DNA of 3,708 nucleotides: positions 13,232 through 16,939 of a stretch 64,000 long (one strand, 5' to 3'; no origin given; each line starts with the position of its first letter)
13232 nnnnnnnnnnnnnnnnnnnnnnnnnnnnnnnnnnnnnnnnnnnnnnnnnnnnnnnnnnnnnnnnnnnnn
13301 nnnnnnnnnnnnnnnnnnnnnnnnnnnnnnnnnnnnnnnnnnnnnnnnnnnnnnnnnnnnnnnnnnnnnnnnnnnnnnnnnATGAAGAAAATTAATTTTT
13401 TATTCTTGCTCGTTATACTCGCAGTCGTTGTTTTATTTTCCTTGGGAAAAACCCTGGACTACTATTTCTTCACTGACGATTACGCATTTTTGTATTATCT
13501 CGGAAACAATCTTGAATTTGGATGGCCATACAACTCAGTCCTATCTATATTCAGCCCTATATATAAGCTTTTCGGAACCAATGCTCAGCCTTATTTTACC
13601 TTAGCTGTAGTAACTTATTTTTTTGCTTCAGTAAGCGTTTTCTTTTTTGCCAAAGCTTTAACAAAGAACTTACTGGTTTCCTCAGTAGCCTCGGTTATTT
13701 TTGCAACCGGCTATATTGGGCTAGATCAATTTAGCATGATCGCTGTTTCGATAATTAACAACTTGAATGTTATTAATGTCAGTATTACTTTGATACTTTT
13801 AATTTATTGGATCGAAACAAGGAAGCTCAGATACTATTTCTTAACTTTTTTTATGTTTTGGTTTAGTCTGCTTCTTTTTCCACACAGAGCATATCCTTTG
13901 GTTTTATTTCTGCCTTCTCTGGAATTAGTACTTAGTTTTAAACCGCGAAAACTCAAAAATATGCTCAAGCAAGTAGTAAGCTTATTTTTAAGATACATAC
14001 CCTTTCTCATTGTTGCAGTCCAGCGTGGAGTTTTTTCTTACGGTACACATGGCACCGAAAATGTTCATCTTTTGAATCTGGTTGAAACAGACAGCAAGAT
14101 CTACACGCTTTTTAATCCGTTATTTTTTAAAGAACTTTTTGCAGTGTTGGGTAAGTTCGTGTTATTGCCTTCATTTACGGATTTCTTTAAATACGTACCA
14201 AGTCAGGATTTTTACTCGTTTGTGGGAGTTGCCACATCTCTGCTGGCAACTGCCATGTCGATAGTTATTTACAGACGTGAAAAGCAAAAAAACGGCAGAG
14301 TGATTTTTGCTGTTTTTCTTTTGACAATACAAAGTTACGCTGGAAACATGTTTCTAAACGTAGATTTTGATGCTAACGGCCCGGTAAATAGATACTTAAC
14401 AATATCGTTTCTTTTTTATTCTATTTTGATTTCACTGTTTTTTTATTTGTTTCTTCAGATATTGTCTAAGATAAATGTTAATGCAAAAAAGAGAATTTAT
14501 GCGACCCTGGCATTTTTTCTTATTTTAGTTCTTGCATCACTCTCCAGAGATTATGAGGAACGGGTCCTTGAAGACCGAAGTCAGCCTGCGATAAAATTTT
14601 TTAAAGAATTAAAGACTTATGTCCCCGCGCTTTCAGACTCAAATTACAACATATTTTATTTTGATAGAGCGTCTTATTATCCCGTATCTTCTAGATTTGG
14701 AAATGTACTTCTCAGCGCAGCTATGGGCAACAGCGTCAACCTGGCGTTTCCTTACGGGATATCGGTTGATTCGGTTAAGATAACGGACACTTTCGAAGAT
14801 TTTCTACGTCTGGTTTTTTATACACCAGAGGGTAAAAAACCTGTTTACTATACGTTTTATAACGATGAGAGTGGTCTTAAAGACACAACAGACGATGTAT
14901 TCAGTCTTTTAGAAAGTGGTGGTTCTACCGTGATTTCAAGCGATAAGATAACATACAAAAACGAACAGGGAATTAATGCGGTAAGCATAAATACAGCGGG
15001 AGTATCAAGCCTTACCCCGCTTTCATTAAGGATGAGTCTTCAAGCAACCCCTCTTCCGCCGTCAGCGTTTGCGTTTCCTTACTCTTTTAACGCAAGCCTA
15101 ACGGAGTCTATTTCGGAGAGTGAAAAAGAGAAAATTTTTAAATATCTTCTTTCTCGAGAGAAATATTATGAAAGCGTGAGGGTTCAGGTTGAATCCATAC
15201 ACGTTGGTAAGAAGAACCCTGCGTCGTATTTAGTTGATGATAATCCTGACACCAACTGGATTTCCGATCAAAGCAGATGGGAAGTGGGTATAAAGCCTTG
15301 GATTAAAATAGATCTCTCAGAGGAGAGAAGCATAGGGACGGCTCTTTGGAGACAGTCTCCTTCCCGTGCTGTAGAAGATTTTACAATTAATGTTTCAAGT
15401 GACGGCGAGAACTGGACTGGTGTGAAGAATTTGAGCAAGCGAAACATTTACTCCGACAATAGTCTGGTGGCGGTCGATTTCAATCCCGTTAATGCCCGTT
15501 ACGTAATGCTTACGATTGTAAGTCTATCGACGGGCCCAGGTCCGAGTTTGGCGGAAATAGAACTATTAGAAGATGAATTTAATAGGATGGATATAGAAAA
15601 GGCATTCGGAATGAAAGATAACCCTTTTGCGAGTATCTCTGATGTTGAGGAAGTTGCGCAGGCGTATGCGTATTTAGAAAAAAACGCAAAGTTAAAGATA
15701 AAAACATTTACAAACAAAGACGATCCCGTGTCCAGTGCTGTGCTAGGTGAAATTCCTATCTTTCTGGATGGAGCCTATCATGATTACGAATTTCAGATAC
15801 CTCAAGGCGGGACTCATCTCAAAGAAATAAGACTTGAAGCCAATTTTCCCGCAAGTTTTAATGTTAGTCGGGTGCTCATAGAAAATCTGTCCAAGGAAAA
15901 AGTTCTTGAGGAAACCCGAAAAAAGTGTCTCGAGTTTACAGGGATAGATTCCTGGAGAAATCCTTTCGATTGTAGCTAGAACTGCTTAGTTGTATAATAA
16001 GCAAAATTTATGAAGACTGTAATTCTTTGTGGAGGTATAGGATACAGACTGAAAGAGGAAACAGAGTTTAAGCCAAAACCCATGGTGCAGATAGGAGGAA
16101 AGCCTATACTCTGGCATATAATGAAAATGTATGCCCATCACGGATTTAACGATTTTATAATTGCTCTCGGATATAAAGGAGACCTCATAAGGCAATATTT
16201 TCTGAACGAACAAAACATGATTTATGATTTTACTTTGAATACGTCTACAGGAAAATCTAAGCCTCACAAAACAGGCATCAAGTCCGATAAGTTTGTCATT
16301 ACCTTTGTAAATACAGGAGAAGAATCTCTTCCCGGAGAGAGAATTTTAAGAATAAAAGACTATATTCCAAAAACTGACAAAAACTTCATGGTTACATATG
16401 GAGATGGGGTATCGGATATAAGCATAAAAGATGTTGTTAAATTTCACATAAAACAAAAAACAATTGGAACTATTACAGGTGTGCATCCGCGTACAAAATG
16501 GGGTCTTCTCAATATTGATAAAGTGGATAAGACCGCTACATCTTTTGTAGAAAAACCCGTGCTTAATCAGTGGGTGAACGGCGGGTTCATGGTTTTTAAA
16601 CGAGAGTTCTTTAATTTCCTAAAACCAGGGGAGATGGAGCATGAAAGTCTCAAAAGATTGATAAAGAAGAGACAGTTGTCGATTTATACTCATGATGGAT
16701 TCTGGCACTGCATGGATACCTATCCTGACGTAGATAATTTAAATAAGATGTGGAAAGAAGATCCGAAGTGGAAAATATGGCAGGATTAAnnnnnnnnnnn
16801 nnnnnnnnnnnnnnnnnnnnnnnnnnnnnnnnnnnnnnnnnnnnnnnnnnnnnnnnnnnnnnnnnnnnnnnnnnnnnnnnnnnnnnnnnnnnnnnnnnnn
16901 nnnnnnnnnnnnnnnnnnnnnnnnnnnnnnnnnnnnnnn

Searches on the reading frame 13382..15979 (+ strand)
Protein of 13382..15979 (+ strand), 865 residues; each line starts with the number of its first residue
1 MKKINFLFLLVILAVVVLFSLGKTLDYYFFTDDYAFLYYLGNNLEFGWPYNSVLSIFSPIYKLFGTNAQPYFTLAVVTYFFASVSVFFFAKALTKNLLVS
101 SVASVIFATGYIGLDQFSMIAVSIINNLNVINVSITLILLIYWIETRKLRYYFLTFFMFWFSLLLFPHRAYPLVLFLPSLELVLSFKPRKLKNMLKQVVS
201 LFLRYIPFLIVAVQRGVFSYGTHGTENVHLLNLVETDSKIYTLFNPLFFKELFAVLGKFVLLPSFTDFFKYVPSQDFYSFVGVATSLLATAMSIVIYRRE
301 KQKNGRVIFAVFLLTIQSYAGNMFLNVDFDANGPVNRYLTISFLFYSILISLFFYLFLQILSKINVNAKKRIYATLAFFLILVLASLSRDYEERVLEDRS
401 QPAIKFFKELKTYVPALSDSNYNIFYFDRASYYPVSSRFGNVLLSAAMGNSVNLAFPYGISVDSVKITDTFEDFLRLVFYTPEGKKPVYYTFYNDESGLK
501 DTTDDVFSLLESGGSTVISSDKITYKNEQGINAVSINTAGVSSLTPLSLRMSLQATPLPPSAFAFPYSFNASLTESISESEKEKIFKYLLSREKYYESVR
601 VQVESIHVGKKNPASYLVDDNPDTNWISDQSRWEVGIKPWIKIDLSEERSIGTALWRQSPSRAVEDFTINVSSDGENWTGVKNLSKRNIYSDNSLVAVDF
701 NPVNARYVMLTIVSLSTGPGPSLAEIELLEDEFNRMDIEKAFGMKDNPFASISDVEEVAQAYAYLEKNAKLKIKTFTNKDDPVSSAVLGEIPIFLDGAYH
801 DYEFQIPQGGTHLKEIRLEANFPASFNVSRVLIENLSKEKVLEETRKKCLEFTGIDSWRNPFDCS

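Call 5: search_protein_families(library=pfam, proteins=[window:13382-15979:+], max_evalue=1)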
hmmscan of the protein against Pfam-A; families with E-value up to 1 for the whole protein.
window:13382-15979:+ (865 aa): 4 families
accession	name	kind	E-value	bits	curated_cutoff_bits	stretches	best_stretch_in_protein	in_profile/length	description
PF00754.31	F5_F8_type_C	-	1.3e-15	58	28.2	1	609-721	9-121/127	F5/8 type C domain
PF22633.2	F5_F8_type_C_2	-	7.9e-12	46.1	27.8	1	617-709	2-90/91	NedA-like, galactose-binding domain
PF05246.16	DUF735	-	0.034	14.6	23.4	1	82-122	56-96/211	Protein of unknown function (DUF735)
PF24607.1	CBM_AftD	-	0.092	12.8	27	1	612-654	17-59/149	Arabinofuranosyltransferase D, third carbohydrate binding module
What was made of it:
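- Checked: 13382..15979 (865 aa; a longer ORF begins at 13316) has PF00754 at E 1.3e-15 (call 5).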

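Call 6: search_protein_families(library=ncbifam, proteins=[window:13382-15979:+], max_evalue=1)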
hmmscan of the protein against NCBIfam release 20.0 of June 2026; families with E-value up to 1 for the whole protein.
window:13382-15979:+ (865 aa): 0 families

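Call 18: list_cluster_members(proteins=[P0001, window:13382-15979:+, window:13316-15979:+])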
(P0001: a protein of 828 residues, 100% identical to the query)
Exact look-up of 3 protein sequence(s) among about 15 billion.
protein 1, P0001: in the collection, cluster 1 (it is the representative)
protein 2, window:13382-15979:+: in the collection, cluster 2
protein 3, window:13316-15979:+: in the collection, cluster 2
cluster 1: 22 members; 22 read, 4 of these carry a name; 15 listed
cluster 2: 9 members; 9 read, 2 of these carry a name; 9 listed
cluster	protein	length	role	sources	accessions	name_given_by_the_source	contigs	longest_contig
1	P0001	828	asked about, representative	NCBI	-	-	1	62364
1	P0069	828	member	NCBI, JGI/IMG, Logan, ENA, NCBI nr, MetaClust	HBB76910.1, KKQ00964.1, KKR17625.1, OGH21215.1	MAG: hypothetical protein A3J18_02470 [Candidatus Levybacteria bacterium ... | MAG: Tetratricopeptide TPR_1 repeat-containing protein [Candidatus Levybacteria bacterium ... | \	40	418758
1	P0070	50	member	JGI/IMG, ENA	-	hypothetical protein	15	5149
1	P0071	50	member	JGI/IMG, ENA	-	hypothetical protein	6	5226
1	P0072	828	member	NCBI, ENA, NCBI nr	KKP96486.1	MAG: Tetratricopeptide repeat protein [Candidatus Levybacteria bacterium ...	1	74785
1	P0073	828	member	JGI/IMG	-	-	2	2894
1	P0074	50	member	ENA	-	-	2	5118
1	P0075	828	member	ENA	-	-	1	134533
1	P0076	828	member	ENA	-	-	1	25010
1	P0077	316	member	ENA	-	-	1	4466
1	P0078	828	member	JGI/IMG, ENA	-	-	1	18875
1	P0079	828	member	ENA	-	-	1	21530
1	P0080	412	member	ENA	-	-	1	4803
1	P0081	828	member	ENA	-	-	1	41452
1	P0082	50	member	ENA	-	-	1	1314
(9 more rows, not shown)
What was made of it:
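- On TMTC-like (PMT_2 + TPR) proteins: Some database records name the protein 'TPR repeat protein' (call 18), which is wrong.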

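Call 51: find_homologous_proteins(query=window:13382-15979:+)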
Query window:13382-15979:+ (865 aa): 38 proteins with E <= 0.001 among 8000 candidates.
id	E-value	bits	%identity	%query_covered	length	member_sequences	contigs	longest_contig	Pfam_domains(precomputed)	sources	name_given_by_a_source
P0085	0.0e+0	1907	100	100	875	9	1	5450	PF00754.32,PF22633.4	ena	-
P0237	0.0e+0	1658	86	100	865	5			PF00754.32,PF22633.4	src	-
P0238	0.0e+0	1092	58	100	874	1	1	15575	PF00754.32,PF22633.4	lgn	-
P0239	0.0e+0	1071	56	100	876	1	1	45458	PF00754.32,PF22633.4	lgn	-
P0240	0.0e+0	1049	54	99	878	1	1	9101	PF00754.32,PF22633.4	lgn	-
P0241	0.0e+0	1044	56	100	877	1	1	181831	PF00754.32,PF22633.4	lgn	-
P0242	0.0e+0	1042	54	98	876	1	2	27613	PF00754.32,PF22633.4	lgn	-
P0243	0.0e+0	1038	54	99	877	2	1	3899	PF00754.32,PF22633.4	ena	-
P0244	0.0e+0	1029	54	100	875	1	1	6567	PF00754.32,PF22633.4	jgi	jgi:hypothetical protein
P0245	0.0e+0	1025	54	100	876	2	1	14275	PF00754.32,PF22633.4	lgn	-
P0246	3.0e-297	1006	54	100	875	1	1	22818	PF00754.32,PF22633.4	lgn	-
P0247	8.1e-297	1005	54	100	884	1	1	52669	PF00754.32,PF22633.4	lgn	-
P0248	3.1e-295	1000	53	100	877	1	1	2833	PF00754.32,PF22633.4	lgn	-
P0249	9.6e-293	992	52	100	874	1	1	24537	PF00754.32,PF22633.4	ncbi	-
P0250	3.4e-292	990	52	100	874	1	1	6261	PF00754.32,PF22633.4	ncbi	-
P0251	4.9e-291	986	52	100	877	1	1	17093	PF00754.32,PF22633.4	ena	-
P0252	1.9e-286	971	51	100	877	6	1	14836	PF00754.32,PF22633.4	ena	-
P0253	2.6e-285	967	52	100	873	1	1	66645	PF00754.32,PF22633.4,PF13231.13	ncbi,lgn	-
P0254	2.5e-274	931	50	100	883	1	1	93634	PF00754.32,PF22633.4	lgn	-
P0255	3.2e-268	910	51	100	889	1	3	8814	PF00754.32,PF22633.4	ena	-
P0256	2.1e-266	904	48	100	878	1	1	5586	PF00754.32,PF22633.4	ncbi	-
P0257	1.5e-253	862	52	93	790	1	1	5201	PF00754.32,PF22633.4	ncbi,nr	ncbi:MAG: hypothetical protein US51_C0038G0004 [Microgenomates group bacterium GW2011_GWA2_37_6]|nr:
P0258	7.5e-233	793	46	94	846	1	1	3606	PF00754.32,PF22633.4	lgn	-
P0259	2.3e-208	712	43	96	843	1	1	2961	PF00754.32,PF22633.4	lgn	-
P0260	1.1e-204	700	42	95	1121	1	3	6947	PF00754.32,PF22633.4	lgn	-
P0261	1.5e-201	690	43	96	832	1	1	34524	PF00754.32,PF22633.4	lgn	-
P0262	1.9e-200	686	42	96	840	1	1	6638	PF00754.32,PF22633.4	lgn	-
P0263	1.1e-198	681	42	96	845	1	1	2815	PF00754.32,PF22633.4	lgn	-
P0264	6.9e-198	678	43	96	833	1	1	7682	PF00754.32,PF22633.4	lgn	-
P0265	9.5e-188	644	41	96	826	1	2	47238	PF00754.32,PF22633.4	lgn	-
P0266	9.1e-187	641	39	97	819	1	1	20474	PF00754.32,PF22633.4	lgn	-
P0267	2.1e-182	627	38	97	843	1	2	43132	PF00754.32,PF22633.4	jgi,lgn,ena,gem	-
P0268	1.1e-180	621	40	88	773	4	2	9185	PF00754.32,PF22633.4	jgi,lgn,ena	-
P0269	8.2e-170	585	38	95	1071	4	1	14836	PF00754.32,PF10111.15,PF22633.4,PF00535.33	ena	-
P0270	3.5e-152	527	35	96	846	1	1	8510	PF00754.32,PF22633.4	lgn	-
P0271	3.4e-150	520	36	96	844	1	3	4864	PF00754.32,PF22633.4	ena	-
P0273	3.7e-25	107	24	96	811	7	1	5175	-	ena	-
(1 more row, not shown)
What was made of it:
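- Checked: 35 of the 37 homologs of the second (beyond its own cluster) carry PF00754 (call 51).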

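Call 52: search_protein_families(library=pfam, proteins=[P0269, P0260, P0273], max_evalue=0.01)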
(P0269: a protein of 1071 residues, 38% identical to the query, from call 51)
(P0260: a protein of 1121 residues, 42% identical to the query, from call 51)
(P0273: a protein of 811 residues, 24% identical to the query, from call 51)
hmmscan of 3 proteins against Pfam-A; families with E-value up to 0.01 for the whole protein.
P0269 (1071 aa): 5 families
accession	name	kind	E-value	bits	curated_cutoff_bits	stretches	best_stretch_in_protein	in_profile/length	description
PF00535.33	Glycos_transf_2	-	4.1e-22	79.3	23.3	1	7-165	1-161/168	Glycosyl transferase family 2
PF00754.31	F5_F8_type_C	-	5.7e-10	39.8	28.2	1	837-953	4-118/127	F5/8 type C domain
PF22633.2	F5_F8_type_C_2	-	1.9e-06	28.8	27.8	1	849-942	1-88/91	NedA-like, galactose-binding domain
PF10111.15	Glyco_tranf_2_2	-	3.9e-06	27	27.3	1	20-101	10-95/276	Glycosyltransferase like family 2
PF13641.12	Glyco_tranf_2_3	-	0.00025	21.5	27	1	4-114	1-112/230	Glycosyltransferase like family 2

P0260 (1121 aa): 3 families
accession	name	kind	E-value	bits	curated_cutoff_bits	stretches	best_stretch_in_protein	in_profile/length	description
PF00754.31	F5_F8_type_C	-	2.4e-11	44.3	28.2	1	889-998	11-120/127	F5/8 type C domain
PF22633.2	F5_F8_type_C_2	-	6.8e-07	30.3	27.8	1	901-986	8-89/91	NedA-like, galactose-binding domain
PF24607.1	CBM_AftD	-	0.0041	17.2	27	0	896-944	23-71/149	Arabinofuranosyltransferase D, third carbohydrate binding module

P0273 (811 aa): 1 family
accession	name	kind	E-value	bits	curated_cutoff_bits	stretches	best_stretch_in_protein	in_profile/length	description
PF24607.1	CBM_AftD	-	0.0001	22.4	27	1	599-711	23-136/149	Arabinofuranosyltransferase D, third carbohydrate binding module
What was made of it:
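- Closest known: Mycobacterial AftD. Same: Weak similarity of the discoidin domain to AftD's third CBM (PF24607, calls 5, 52).
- There are weak Pfam hits to CBM_AftD in paralog 2 (E 0.092, call 5) and in relatives (P0273 E 1e-4, call 52).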

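Call 53: find_encoding_contigs(protein=P0269, flank=8000, max_places=1)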
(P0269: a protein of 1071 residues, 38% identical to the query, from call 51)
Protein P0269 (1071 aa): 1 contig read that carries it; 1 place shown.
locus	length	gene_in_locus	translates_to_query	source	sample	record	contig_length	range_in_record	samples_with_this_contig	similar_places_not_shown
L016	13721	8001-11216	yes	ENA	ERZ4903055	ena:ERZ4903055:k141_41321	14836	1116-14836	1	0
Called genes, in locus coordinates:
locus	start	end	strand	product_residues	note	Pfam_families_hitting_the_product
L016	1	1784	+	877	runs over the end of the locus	PF00754:F5_F8_type_C, PF22633:F5_F8_type_C_2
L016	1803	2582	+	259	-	PF00483:NTP_transferase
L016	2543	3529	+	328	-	PF00106:adh_short (faint), PF01073:3Beta_HSD, PF01370:Epimerase, PF02719:Polysacc_synt_2, PF04321:RmlD_sub_bind, PF07993:NAD_binding_4 (faint), PF16363:GDP_Man_Dehyd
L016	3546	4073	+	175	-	PF00908:dTDP_sugar_isom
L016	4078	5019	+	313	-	PF01073:3Beta_HSD, PF01370:Epimerase, PF02719:Polysacc_synt_2, PF04321:RmlD_sub_bind, PF05368:NmrA (weak), PF07993:NAD_binding_4 (weak), PF13460:NAD_binding_10, PF16363:GDP_Man_Dehyd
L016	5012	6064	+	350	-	PF00535:Glycos_transf_2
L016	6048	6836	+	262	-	PF13489:Methyltransf_23, PF13847:Methyltransf_31, PF08241:Methyltransf_11, PF08242:Methyltransf_12, PF13649:Methyltransf_25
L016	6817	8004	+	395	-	PF01041:DegT_DnrJ_EryC1, PF00155:Aminotran_1_2, PF01212:Beta_elim_lyase (weak), PF00266:Aminotran_5, PF01053:Cys_Met_Meta_PP (weak)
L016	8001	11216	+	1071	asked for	PF00535:Glycos_transf_2, PF10111:Glyco_tranf_2_2 (weak), PF00754:F5_F8_type_C, PF22633:F5_F8_type_C_2 (weak)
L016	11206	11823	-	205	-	PF13489:Methyltransf_23 (weak), PF07021:MetW, PF08242:Methyltransf_12 (weak)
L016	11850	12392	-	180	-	PF18915:DUF5667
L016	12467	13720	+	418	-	?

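Call 73: find_encoding_contigs(protein=P0241, flank=9000, max_places=1)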
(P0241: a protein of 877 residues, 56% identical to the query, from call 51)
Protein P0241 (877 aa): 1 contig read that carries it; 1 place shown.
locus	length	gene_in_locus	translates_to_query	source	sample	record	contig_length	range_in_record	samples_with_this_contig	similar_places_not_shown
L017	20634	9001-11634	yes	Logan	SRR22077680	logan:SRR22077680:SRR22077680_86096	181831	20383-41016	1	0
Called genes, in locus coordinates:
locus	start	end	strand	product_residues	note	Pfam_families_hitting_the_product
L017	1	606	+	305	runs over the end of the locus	PF00535:Glycos_transf_2, PF10111:Glyco_tranf_2_2 (weak), PF13641:Glyco_tranf_2_3, PF13632:Glyco_trans_2_3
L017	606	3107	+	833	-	PF13231:PMT_2 (weak), PF00754:F5_F8_type_C, PF22633:F5_F8_type_C_2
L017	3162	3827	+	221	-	PF13489:Methyltransf_23, PF01209:Ubie_methyltran, PF02353:CMAS, PF13847:Methyltransf_31, PF08241:Methyltransf_11, PF08242:Methyltransf_12, PF13649:Methyltransf_25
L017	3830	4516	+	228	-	PF00535:Glycos_transf_2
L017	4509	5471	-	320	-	PF00535:Glycos_transf_2, PF10111:Glyco_tranf_2_2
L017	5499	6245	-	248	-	PF01209:Ubie_methyltran (weak), PF13489:Methyltransf_23, PF13847:Methyltransf_31, PF08241:Methyltransf_11, PF08242:Methyltransf_12, PF13649:Methyltransf_25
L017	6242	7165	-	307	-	PF02779:Transket_pyr, PF02780:Transketolase_C, PF17147:PFOR_II (faint), PF22613:Transketolase_C_1 (weak)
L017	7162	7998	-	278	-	PF13292:DXP_synthase_N, PF00456:Transketolase_N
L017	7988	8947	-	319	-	PF01370:Epimerase, PF02719:Polysacc_synt_2, PF04321:RmlD_sub_bind, PF05368:NmrA (faint), PF01073:3Beta_HSD, PF16363:GDP_Man_Dehyd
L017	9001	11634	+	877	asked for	PF00754:F5_F8_type_C, PF22633:F5_F8_type_C_2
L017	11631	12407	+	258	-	PF00483:NTP_transferase, PF12804:NTP_transf_3 (weak)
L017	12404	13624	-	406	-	PF01053:Cys_Met_Meta_PP (weak), PF00155:Aminotran_1_2 (weak), PF01041:DegT_DnrJ_EryC1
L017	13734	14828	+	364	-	PF01073:3Beta_HSD (weak), PF01370:Epimerase, PF16363:GDP_Man_Dehyd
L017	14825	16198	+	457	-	PF01210:NAD_Gly3P_dh_N (weak), PF03721:UDPG_MGDP_dh_N, PF03807:F420_oxidored (faint), PF00984:UDPG_MGDP_dh, PF03720:UDPG_MGDP_dh_C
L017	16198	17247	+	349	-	PF00535:Glycos_transf_2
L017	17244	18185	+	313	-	PF01073:3Beta_HSD, PF01370:Epimerase, PF02719:Polysacc_synt_2, PF04321:RmlD_sub_bind, PF05368:NmrA (weak), PF07993:NAD_binding_4, PF16363:GDP_Man_Dehyd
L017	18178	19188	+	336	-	PF00535:Glycos_transf_2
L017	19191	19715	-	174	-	PF18915:DUF5667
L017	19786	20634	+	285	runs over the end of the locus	PF00535:Glycos_transf_2, PF10111:Glyco_tranf_2_2, PF13641:Glyco_tranf_2_3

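Call 74: find_encoding_contigs(protein=P0265, flank=9000, max_places=1)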
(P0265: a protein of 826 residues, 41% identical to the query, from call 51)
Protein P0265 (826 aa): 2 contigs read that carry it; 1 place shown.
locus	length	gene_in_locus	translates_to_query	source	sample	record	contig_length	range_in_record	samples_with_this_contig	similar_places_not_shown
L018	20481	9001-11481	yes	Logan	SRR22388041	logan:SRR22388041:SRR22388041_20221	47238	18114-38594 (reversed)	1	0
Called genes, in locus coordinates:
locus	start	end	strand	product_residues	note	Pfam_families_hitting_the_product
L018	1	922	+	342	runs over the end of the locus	PF01073:3Beta_HSD, PF01370:Epimerase, PF02719:Polysacc_synt_2, PF04321:RmlD_sub_bind (weak), PF07993:NAD_binding_4, PF16363:GDP_Man_Dehyd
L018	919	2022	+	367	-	PF13439:Glyco_transf_4, PF20706:GT4-conflict, PF00534:Glycos_transf_1, PF13692:Glyco_trans_1_4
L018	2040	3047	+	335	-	PF00535:Glycos_transf_2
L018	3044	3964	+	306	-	PF01073:3Beta_HSD, PF01370:Epimerase, PF02719:Polysacc_synt_2, PF04321:RmlD_sub_bind, PF16363:GDP_Man_Dehyd, PF07993:NAD_binding_4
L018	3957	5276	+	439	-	PF01041:DegT_DnrJ_EryC1, PF01212:Beta_elim_lyase (weak), PF00155:Aminotran_1_2, PF00266:Aminotran_5 (weak), PF01053:Cys_Met_Meta_PP (weak)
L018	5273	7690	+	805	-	PF00754:F5_F8_type_C, PF22633:F5_F8_type_C_2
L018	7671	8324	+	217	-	PF01209:Ubie_methyltran (weak), PF13489:Methyltransf_23, PF02353:CMAS (weak), PF13847:Methyltransf_31, PF08241:Methyltransf_11, PF08242:Methyltransf_12, PF13649:Methyltransf_25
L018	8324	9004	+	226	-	PF00535:Glycos_transf_2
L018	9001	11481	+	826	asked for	PF00754:F5_F8_type_C, PF22633:F5_F8_type_C_2 (weak)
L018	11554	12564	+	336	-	PF01073:3Beta_HSD, PF01370:Epimerase, PF02719:Polysacc_synt_2, PF04321:RmlD_sub_bind, PF16363:GDP_Man_Dehyd, PF07993:NAD_binding_4 (weak)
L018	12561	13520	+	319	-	PF21360:PylC-like_N, PF02655:ATP-grasp_3, PF02786:CPSase_L_D2, PF15632:ATPgrasp_Ter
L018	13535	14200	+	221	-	PF13419:HAD_2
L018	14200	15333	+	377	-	PF01041:DegT_DnrJ_EryC1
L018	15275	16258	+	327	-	PF00535:Glycos_transf_2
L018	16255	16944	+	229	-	PF08242:Methyltransf_12 (faint), PF13489:Methyltransf_23 (weak), PF13847:Methyltransf_31, PF13649:Methyltransf_25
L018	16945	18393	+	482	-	PF02310:B12-binding, PF04055:Radical_SAM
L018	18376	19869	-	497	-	PF02310:B12-binding, PF04055:Radical_SAM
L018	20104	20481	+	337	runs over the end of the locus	PF00535:Glycos_transf_2, PF10111:Glyco_tranf_2_2, PF13506:Glyco_transf_21, PF13641:Glyco_tranf_2_3, PF13632:Glyco_trans_2_3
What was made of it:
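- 13382..15979 (+): GT-C2: the paralog (865 aa; an alternative start at 13316 gives 887 aa). It has the same architecture, an invariant loop-1 DD, and its discoidin domain at residues 609-721 (nt 15206..15544). It is genomically linked to GT-C1 in L017 and L018 (calls 73, 74).
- Closest known: Three-component extracytoplasmic glycosylation systems. Different: Two divergent GT-C paralogs are linked to one cassette (calls 73, 74).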

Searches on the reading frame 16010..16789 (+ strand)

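Call 9: search_protein_families(library=pfam, proteins=[window:16010-16789:+], max_evalue=0.01)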
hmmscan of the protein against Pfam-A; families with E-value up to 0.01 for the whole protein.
window:16010-16789:+ (259 aa): 2 families
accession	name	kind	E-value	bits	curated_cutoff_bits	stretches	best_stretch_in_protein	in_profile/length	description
PF00483.29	NTP_transferase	-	1.3e-19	71.2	21.2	1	2-219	1-207/245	Nucleotidyl transferase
PF12804.13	NTP_transf_3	-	1.4e-05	25.8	27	1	4-59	2-50/160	MobA-like NTP transferase domain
